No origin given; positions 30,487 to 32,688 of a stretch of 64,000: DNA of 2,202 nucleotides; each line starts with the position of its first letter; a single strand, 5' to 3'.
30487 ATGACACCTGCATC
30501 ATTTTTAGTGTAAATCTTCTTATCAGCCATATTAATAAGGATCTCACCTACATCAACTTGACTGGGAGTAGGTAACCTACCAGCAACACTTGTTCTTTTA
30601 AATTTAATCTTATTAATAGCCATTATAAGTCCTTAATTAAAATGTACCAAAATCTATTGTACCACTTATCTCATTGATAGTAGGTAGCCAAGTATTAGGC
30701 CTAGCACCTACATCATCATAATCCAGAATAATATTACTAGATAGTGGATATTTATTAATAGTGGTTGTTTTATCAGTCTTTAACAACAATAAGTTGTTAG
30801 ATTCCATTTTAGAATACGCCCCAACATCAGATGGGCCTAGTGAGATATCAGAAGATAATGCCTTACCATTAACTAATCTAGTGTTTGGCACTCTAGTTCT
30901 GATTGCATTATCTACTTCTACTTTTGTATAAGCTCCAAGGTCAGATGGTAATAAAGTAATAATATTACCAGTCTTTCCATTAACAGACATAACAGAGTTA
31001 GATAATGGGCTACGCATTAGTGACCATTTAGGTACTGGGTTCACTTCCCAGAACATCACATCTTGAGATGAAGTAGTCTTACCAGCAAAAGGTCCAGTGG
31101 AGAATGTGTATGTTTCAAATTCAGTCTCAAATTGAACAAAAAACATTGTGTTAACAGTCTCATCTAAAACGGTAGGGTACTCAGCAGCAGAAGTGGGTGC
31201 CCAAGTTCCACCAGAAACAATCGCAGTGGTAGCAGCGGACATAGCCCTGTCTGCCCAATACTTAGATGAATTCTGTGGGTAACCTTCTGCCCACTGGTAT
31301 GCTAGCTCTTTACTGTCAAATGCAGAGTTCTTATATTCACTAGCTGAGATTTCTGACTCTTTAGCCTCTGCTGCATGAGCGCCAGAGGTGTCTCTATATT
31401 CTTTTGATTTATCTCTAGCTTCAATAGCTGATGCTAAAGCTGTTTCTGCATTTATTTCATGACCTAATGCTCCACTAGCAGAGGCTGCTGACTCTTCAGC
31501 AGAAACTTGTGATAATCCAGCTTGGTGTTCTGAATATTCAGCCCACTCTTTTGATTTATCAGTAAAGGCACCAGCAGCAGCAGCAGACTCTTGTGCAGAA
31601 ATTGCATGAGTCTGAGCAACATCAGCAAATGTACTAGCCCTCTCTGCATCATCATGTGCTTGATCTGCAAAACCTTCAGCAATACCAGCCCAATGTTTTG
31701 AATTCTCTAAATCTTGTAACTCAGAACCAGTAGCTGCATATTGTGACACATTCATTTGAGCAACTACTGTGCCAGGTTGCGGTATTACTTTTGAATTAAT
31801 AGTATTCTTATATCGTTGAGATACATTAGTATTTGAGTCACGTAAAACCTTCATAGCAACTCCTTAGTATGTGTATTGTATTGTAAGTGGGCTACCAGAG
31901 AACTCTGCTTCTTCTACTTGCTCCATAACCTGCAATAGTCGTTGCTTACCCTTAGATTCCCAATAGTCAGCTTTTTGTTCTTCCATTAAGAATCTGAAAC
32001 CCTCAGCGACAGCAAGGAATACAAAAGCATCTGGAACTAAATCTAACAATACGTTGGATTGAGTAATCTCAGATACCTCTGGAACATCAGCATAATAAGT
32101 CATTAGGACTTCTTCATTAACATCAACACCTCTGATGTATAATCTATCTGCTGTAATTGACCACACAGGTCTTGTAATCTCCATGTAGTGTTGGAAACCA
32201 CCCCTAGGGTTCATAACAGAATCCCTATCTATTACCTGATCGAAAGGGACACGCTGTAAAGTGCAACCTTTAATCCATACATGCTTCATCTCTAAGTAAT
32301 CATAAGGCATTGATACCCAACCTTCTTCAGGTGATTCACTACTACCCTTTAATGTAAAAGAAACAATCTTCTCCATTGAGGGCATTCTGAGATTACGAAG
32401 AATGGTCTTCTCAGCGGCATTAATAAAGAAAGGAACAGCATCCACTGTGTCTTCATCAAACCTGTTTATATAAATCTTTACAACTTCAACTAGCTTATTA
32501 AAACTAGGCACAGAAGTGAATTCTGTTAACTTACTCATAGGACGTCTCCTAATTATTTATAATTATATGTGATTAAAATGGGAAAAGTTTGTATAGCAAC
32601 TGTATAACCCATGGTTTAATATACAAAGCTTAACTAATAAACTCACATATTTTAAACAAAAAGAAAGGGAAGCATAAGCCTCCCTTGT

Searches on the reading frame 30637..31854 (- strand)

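Call 13: search_protein_families(library=phrogs, proteins=[window:30637-31854:-], max_evalue=0.001)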
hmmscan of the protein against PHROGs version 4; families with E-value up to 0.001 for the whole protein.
window:30637-31854:- (405 aa): 6 families
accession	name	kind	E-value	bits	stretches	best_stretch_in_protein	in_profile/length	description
phrog_745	-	unknown function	6.2e-17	61.4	1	9-310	149-442/1452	-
phrog_23008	-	tail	1.3e-16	61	1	314-399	466-551/812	tail fiber protein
phrog_4242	-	tail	6e-08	33.4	1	62-208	157-305/628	tail fiber protein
phrog_17472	-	tail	3.3e-05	23.2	1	322-380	245-297/872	tail protein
phrog_8780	-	tail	0.00057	19.2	1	31-181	135-288/755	minor tail protein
phrog_21552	-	unknown function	0.00087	19.7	1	311-348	33-69/391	-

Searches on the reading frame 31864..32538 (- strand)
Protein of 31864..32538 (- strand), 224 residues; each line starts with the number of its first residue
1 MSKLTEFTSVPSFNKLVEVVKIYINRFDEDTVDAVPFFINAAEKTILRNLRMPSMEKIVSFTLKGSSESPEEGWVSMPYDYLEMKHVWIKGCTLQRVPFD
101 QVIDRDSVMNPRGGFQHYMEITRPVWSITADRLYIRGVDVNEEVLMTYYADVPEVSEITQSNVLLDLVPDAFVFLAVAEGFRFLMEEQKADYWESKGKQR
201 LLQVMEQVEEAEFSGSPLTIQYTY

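Call 13: search_protein_families(library=phrogs, proteins=[window:31864-32538:-], max_evalue=0.001)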
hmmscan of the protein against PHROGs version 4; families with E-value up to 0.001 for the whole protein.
window:31864-32538:- (224 aa): 1 family
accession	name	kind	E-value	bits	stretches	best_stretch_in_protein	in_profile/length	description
phrog_2941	-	head and packaging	1.3e-31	110.9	1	13-222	6-205/208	virion structural protein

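Call 33: search_solved_structures(query=window:31864-32538:-, max_evalue=1)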
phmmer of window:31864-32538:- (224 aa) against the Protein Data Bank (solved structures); distinct sequences matched with E-value up to 1: 6.
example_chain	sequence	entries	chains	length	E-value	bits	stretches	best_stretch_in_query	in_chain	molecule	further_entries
7z47_A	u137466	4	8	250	1e-19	74.1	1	12-220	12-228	Adaptor protein | Adaptor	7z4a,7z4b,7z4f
9nwi_A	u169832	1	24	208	0.027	17.2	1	144-220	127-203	Head-to-Tail adapter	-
7afu_A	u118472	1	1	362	0.12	15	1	15-64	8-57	Protein artemis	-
7agi_A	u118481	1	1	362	0.44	13.2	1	15-64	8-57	Protein artemis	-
7afs_A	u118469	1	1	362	0.61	12.8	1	15-64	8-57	Protein artemis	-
6tt5_AAA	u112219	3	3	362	0.84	12.3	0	15-64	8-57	Protein artemis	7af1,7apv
